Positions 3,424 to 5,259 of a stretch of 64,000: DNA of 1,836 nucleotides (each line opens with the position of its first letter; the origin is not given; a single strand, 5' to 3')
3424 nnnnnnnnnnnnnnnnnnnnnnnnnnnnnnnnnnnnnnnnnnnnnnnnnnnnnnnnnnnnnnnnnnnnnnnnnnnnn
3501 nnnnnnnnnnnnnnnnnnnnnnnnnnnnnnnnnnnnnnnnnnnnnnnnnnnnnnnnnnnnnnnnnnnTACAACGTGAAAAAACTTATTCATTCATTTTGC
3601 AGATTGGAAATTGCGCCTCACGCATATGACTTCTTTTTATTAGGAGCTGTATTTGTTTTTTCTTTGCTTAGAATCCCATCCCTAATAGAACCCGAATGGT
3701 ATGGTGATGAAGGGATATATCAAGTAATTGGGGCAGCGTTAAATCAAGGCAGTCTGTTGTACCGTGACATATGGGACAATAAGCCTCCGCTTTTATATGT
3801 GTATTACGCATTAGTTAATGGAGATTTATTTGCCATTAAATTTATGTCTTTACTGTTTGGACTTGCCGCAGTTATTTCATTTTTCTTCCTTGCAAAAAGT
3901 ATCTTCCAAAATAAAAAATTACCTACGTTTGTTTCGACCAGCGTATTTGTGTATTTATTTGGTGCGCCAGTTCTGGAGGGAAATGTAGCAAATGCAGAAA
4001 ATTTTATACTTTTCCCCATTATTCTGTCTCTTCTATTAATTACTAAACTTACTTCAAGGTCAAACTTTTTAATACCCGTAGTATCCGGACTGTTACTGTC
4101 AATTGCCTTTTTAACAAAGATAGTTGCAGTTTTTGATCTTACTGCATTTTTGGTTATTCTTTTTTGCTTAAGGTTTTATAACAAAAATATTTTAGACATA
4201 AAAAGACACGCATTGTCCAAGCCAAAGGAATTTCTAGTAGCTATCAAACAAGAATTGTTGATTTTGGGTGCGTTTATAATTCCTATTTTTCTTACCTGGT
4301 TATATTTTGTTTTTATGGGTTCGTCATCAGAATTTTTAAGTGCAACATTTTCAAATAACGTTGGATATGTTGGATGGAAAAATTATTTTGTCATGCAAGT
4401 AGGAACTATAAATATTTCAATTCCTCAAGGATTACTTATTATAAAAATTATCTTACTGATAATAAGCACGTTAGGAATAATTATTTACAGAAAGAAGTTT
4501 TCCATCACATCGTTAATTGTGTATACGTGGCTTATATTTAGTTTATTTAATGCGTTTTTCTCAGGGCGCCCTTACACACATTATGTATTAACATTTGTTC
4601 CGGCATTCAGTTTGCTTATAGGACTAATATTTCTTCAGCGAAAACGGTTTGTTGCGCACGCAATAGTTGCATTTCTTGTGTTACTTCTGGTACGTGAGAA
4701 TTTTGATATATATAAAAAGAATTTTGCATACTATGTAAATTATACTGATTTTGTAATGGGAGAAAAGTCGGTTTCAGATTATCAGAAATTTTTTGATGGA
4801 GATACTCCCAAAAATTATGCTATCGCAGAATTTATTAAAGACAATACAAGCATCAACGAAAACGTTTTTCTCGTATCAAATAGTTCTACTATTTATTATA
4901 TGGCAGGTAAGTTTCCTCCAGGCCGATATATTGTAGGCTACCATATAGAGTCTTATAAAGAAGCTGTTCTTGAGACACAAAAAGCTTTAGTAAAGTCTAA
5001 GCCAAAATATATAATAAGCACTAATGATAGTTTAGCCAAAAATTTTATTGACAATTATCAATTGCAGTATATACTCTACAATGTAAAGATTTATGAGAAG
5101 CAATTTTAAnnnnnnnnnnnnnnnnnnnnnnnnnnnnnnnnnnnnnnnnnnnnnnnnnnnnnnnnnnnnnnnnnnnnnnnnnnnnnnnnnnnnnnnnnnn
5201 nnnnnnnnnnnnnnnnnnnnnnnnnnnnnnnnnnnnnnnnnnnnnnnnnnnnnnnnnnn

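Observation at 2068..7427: Polyprenyl-phosphate-linked glycan synthesis cluster resembling an actinobacterial arabinan/DPA-type pathway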

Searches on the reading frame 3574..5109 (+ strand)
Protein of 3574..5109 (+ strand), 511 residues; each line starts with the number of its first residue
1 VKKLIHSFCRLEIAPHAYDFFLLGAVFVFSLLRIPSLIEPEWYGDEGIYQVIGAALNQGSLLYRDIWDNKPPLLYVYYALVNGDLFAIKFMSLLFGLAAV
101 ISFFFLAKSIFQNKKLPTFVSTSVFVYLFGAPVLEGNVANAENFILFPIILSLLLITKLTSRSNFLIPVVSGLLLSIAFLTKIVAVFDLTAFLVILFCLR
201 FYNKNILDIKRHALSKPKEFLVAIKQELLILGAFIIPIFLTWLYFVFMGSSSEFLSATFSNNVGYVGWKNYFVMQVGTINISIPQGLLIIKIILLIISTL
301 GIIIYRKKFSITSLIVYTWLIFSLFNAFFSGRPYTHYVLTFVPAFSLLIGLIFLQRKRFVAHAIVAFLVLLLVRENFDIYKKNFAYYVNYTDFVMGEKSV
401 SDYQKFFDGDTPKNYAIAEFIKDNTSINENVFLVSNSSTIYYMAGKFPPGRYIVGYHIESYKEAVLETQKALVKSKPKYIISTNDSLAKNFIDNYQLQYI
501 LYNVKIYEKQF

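Call 3: search_protein_families(library=pfam, proteins=[window:3574-5109:+], max_evalue=0.01)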
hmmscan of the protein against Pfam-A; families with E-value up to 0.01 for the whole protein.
window:3574-5109:+ (511 aa): 0 families

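Call 4: search_protein_families(library=ncbifam, proteins=[window:3574-5109:+], max_evalue=0.01)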
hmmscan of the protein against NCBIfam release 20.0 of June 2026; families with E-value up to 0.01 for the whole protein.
window:3574-5109:+ (511 aa): 0 families

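Call 12: search_solved_structures(query=window:3574-5109:+, max_evalue=10)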
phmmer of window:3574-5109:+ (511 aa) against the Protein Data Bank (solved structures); distinct sequences matched with E-value up to 10: 0.

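Call 16: find_homologous_proteins(query=window:3574-5109:+, max_evalue=0.001)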
Query window:3574-5109:+ (511 aa): 935 proteins with E <= 0.001 among 8000 candidates; the best 120 are listed.
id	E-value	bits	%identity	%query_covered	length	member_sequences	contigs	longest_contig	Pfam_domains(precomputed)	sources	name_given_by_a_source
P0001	1.1e-263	894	77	100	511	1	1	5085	-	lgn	-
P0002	1.1e-248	844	73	100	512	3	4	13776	-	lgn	-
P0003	9.7e-219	746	65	100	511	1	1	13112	-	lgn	-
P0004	2.7e-215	734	65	100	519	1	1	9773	-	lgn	-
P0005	1.2e-212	725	63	100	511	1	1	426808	-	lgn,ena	-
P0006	4.9e-212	723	65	100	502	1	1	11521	-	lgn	-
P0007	2.8e-210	718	64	100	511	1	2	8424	-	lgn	-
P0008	1.6e-198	679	61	100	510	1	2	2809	-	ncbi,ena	-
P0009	1.8e-190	652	58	99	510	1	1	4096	-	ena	-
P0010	8.0e-183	627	58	100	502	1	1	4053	-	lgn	-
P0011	9.8e-182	623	57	98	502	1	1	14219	PF13231.13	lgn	-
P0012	2.2e-180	619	57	100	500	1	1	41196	-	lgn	-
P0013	6.5e-179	614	55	100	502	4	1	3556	-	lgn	-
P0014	1.8e-178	613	56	100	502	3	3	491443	-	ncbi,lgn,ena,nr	ncbi:MAG TPA: hypothetical protein PKA38_01095 [Candidatus Levybacteria bacterium]|nr:hypothetical p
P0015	2.2e-178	612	59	100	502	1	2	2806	PF13231.13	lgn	-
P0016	4.6e-176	605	55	100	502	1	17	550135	-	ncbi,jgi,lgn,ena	jgi:hypothetical protein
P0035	5.6e-139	482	50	96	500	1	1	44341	PF02366.25,PF13231.13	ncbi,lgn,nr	ncbi:MAG TPA: phospholipid carrier-dependent glycosyltransferase [Patescibacteria group bacterium]|n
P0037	2.4e-137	477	48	96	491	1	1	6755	PF02366.25,PF27757.1,PF13231.13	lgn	-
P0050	2.6e-132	460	48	96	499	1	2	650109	PF02366.25,PF13231.13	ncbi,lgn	-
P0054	1.5e-131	458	47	97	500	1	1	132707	PF02366.25,PF27757.1,PF13231.13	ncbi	-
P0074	4.4e-127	443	48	96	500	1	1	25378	PF02366.25,PF27757.1,PF13231.13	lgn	-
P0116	2.1e-119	418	46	96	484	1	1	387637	PF02366.25,PF27757.1,PF13231.13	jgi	-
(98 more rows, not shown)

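Call 17: find_encoding_contigs(protein=P0016, flank=10000, max_places=2)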
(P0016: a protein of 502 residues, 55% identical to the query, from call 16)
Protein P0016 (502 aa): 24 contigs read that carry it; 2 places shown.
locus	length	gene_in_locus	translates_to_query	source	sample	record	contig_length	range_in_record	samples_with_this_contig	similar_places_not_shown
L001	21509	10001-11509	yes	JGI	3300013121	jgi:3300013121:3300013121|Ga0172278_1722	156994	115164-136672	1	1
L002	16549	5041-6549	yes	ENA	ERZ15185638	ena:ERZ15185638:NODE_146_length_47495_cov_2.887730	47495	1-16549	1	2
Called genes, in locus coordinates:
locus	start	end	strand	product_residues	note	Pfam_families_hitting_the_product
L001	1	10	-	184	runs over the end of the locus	-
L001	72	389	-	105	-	PF01649:Ribosomal_S20p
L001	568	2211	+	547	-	PF03023:MurJ, PF13440:Polysacc_synt_3, PF01554:MatE (weak)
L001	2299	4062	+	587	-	PF00009:GTP_EFTU, PF03144:GTP_EFTU_D2, PF00679:EFG_C, PF06421:LepA_C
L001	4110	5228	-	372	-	PF00963:Cohesin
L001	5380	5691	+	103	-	PF00166:Cpn10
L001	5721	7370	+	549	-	PF00118:Cpn60_TCP1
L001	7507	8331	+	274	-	PF01026:TatD_DNase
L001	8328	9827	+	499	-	PF13632:Glyco_trans_2_3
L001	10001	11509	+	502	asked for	-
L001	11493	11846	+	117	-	-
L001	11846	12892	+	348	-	PF00953:Glycos_transf_4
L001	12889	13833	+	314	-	PF01040:UbiA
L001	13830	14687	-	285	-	PF08308:PEGA, PF08239:SH3_3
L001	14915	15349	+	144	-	PF27746:Small_heat_shock_put (faint), PF00011:HSP20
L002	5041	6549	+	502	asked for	-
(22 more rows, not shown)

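Call 18: find_encoding_contigs(protein=P0050, flank=10000, max_places=2)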
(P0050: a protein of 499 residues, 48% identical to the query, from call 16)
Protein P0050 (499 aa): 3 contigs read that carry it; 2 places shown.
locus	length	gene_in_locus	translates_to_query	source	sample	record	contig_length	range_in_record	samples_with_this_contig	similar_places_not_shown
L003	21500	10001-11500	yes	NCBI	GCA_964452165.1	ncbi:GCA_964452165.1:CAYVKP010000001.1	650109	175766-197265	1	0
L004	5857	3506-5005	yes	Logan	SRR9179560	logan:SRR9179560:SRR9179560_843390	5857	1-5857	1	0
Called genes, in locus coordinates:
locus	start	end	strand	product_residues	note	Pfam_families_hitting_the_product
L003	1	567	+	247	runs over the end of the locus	PF13521:AAA_28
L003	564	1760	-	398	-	-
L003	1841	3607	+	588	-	PF00009:GTP_EFTU, PF10662:PduV-EutP (weak), PF03144:GTP_EFTU_D2, PF00679:EFG_C, PF06421:LepA_C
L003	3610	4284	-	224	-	-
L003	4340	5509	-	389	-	-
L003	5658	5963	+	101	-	PF00166:Cpn10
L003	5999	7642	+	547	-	PF00118:Cpn60_TCP1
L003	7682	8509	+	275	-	PF01026:TatD_DNase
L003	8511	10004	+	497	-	PF13641:Glyco_tranf_2_3 (weak), PF13632:Glyco_trans_2_3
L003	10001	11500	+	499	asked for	PF02366:PMT, PF13231:PMT_2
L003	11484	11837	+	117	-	-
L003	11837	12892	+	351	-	PF00953:Glycos_transf_4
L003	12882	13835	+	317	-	PF01040:UbiA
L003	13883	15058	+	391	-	PF07690:MFS_1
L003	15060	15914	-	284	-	PF08308:PEGA, PF06347:SH3_4 (weak), PF08239:SH3_3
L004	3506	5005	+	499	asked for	PF02366:PMT, PF13231:PMT_2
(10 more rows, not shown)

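Call 19: find_encoding_contigs(protein=P0005, flank=10000, max_places=2)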
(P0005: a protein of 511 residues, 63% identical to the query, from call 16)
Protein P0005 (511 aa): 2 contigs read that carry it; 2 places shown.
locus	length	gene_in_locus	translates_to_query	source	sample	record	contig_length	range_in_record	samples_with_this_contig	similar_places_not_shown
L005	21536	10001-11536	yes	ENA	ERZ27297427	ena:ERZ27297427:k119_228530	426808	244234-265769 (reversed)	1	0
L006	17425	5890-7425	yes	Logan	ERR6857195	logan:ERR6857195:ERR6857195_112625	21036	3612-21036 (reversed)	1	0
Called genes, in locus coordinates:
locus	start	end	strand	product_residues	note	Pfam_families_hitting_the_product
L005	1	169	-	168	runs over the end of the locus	-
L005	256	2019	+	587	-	PF00009:GTP_EFTU, PF22042:EF-G_D2 (faint), PF03144:GTP_EFTU_D2, PF00679:EFG_C, PF06421:LepA_C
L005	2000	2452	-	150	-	-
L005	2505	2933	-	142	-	-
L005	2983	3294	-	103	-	-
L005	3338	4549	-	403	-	-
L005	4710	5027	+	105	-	PF00166:Cpn10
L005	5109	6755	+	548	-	PF00118:Cpn60_TCP1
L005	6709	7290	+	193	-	-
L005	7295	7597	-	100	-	PF03091:CutA1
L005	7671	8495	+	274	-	PF01026:TatD_DNase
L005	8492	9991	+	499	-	PF13632:Glyco_trans_2_3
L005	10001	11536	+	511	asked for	-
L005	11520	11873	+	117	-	-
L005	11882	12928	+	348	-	PF00953:Glycos_transf_4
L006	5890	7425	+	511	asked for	-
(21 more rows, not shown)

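Call 44: predict_structure(alignment_id=A4)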
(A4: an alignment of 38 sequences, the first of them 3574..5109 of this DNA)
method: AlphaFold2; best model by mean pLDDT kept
length: 511 residues; sequences in the alignment: 38
mean_pLDDT: 90.0   pTM: 0.89
mean pLDDT of the five models: 90.0, 90.0, 89.3, 89.3, 88.9
residues with pLDDT >= 90: 351; 70-90: 133; 50-70: 25; < 50: 2
segments of 3 or more residues with pLDDT < 50: none
pLDDT, mean of each block of 10 residues (from residue 1): 74 85 96 81 77 94 90 92 91 95 98 97 93 60 90 96 94 96 92 97 93 94 95 97 95 84 68 85 87 96 95 97 90 73 96 93 96 82 80 90 85 93 95 93 93 91 91 95 94 95 95 80
secondary structure, 60 per line:
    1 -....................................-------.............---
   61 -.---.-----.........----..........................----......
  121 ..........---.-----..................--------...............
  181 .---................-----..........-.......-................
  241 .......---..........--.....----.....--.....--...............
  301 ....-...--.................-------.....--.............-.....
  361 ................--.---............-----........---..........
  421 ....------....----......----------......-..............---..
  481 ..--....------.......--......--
elements in order: H2-37 H45-57 H72-80 H85-110 H115-130 H140-157 H166-181 H185-200 H206-215 H217-223 H225-247 H251-260 H263-267 E272-276 E279-283 H286-304 H311-327 H335-339 H342-354 H356-376 H383-394 H400-407 H411-424 E431-434 H439-444 H455-460 H462-475 E479-482 H485-488 E495-501 E504-509

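Call 47: fold_search(model_id=the predicted structure, library=pdb)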
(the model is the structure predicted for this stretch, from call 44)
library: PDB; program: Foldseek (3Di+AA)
matches with E <= 10: 350; with E <= 0.001: 12
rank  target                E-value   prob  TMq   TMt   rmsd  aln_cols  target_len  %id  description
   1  7e9s_A                2.3e-07  1.00  0.46  0.30  11.3       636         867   11  Archaeal oligosaccharyltransferase AglB from Archaeoglobus fulgidus in complex with an inhibitory peptide and a dolich (released 2021-09-08)
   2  5f15                  2.9e-06  1.00  0.53  0.50  10.0       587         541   15  Crystal Structure of ArnT from Cupriavidus metallidurans bound to Undecaprenyl phosphate (released 2016-02-17)
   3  3rce_A                9.6e-06  1.00  0.43  0.34  12.1       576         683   15  Bacterial oligosaccharyltransferase PglB (released 2011-06-15)
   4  8age_A                1.9e-05  1.00  0.45  0.37  14.8       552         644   10  Structure of yeast oligosaccharylransferase complex with acceptor peptide bound (released 2022-12-07)
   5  9n9j_I                3.0e-05  1.00  0.49  0.38  15.0       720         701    8  Structure of a GRP94 folding intermediate engaged with a CCDC134- and FKBP11-bound secretory translocon (released 2025-11-19)
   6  6gxc_A                4.7e-05  1.00  0.44  0.34  11.3       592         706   15  Bacterial oligosaccharyltransferase PglB in complex with an inhibitory peptide and a reactive lipid-linked oligosaccha (released 2018-11-14)
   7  5ogl_A                1.5e-04  1.00  0.43  0.33  11.1       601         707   16  Structure of bacterial oligosaccharyltransferase PglB in complex with an acceptor peptide and an lipid-linked oligosac (released 2017-10-25)
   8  7zli_A                1.6e-04  1.00  0.48  0.39  12.8       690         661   11  Cryo-EM structure of C-mannosyltransferase CeDPY19, in complex with Dol25-P-Man and bound to CMT2-Fab and anti-Fab nan (released 2023-01-11)
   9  8agb_A                1.9e-04  1.00  0.45  0.37  13.8       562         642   11  Structure of yeast oligosaccharylransferase complex with lipid-linked oligosaccharide bound (released 2022-12-07)
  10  8agc_A                2.2e-04  1.00  0.47  0.36  12.5       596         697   10  Structure of yeast oligosaccharylransferase complex with lipid-linked oligosaccharide and non-acceptor peptide bound (released 2022-12-07)
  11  6ezn_F                6.7e-04  1.00  0.46  0.37  14.8       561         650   11  Cryo-EM structure of the yeast oligosaccharyltransferase (OST) complex (released 2018-01-17)
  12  6c26_A                7.9e-04  1.00  0.44  0.36  14.6       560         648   10  The Cryo-EM structure of a eukaryotic oligosaccharyl transferase complex (released 2018-01-31)
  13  6p25_B                1.6e-03  1.00  0.34  0.26   5.2       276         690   20  Structure of S. cerevisiae protein O-mannosyltransferase Pmt1-Pmt2 complex bound to the sugar donor and a peptide acce (released 2019-07-10)
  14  9i5k_A                1.6e-03  1.00  0.43  0.44  10.4       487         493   13  Structure of the Chaetomium thermophilum Pmt4 homodimer (C2 symmetry) (released 2025-12-24)
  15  8imx_U                1.6e-03  1.00  0.42  0.49  11.2       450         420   16  Cryo-EM structure of GPI-T with a chimeric GPI-anchored protein (released 2023-08-16)
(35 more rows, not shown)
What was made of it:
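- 3574..5109 (+): GT-C fold glycosyltransferase (GT-C_A class, ArnT/PMT/OST-like) with a C-terminal extracytoplasmic alpha/beta domain. It is the predicted user of a polyprenyl-phosphate-linked sugar donor. The model has pLDDT 90; Foldseek finds AglB 7e9s (E 2e-7) and ArnT 5f15 (TM 0.53/0.50), then PglB, STT3, DPY19 and PMT (calls 44, 47).
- Foldseek matches to the Emb arabinosyltransferases are weak (E about 0.1), against ArnT at 3e-6 (call 47).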

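Call 66: search_solved_structures(query=A4, max_evalue=10)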
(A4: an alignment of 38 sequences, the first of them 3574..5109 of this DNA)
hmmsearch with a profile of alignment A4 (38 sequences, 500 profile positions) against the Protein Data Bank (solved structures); distinct sequences matched with E-value up to 10: 0.

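Call 68: search_protein_families(library=pfam, proteins=[window:3574-5109:+, P0037, P0054, P0074, P0116, P0035, P0011], max_evalue=1)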
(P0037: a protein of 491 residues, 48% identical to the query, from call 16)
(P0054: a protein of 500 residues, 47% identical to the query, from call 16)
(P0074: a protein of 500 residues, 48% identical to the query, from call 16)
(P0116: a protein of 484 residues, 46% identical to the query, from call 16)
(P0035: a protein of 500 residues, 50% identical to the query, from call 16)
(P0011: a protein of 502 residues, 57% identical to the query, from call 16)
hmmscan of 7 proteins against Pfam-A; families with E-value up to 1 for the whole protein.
window:3574-5109:+ (511 aa): 0 families

P0037 (491 aa): 2 families
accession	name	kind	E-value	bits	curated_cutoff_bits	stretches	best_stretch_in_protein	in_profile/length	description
PF13231.12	PMT_2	-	2.2e-09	38.2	26.1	1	70-202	11-139/160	Dolichyl-phosphate-mannose-protein mannosyltransferase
PF02366.24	PMT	-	6.6e-08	32.8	22.7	1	73-198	75-205/245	Dolichyl-phosphate-mannose-protein mannosyltransferase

P0054 (500 aa): 3 families
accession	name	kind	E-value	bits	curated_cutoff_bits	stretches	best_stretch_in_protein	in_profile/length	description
PF13231.12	PMT_2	-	4.9e-08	33.8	26.1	1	72-197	9-132/160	Dolichyl-phosphate-mannose-protein mannosyltransferase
PF02366.24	PMT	-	3.8e-07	30.4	22.7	1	79-208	77-209/245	Dolichyl-phosphate-mannose-protein mannosyltransferase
PF14084.11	DUF4264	-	0.06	13.4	27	1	2-20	16-34/52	Protein of unknown function (DUF4264)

P0074 (500 aa): 2 families
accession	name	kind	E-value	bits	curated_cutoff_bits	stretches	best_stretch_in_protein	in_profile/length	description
PF13231.12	PMT_2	-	4.4e-07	30.7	26.1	1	80-197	19-133/160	Dolichyl-phosphate-mannose-protein mannosyltransferase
PF02366.24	PMT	-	1e-05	25.7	22.7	1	76-209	75-212/245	Dolichyl-phosphate-mannose-protein mannosyltransferase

P0116 (484 aa): 3 families
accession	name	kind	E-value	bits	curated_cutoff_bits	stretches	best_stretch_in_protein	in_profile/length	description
PF13231.12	PMT_2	-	1e-12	49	26.1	1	68-204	10-142/160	Dolichyl-phosphate-mannose-protein mannosyltransferase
PF02366.24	PMT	-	2.6e-09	37.5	22.7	1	73-225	76-237/245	Dolichyl-phosphate-mannose-protein mannosyltransferase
PF11255.13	DUF3054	-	0.032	15.1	25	1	179-226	2-51/110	Protein of unknown function (DUF3054)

P0035 (500 aa): 3 families
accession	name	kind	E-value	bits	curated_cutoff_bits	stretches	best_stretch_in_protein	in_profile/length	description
PF02366.24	PMT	-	1.4e-08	35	22.7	1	80-219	77-215/245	Dolichyl-phosphate-mannose-protein mannosyltransferase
PF13231.12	PMT_2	-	1.3e-06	29.1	26.1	1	73-196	10-131/160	Dolichyl-phosphate-mannose-protein mannosyltransferase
PF06645.18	SPC12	-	0.095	13.3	23.6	1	322-372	12-63/71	Microsomal signal peptidase 12 kDa subunit (SPC12)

P0011 (502 aa): 1 family
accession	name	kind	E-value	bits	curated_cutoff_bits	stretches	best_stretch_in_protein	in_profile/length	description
PF13231.12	PMT_2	-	2.9e-06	28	26.1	1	75-203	11-135/160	Dolichyl-phosphate-mannose-protein mannosyltransferase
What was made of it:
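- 3574..5109 (+): Orthologs carry PMT_2/PMT above threshold (calls 16, 68).
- On GT-C glycosyltransferases (ArnT/PMT type, Pfam PMT_2/PMT): Its orthologs score 28-49 bits on PMT_2 (cutoff 26.1) and 26-37 bits on PMT (cutoff 22.7) (call 68).
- Checked: Its orthologs at 43-57% identity pass the PMT_2/PMT thresholds (calls 16, 68), and its AlphaFold model (pLDDT 90) is a GT-C fold (call 47).
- The window's own GT-C protein has no significant Pfam or PDB sequence hit (calls 12, 66, 68).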
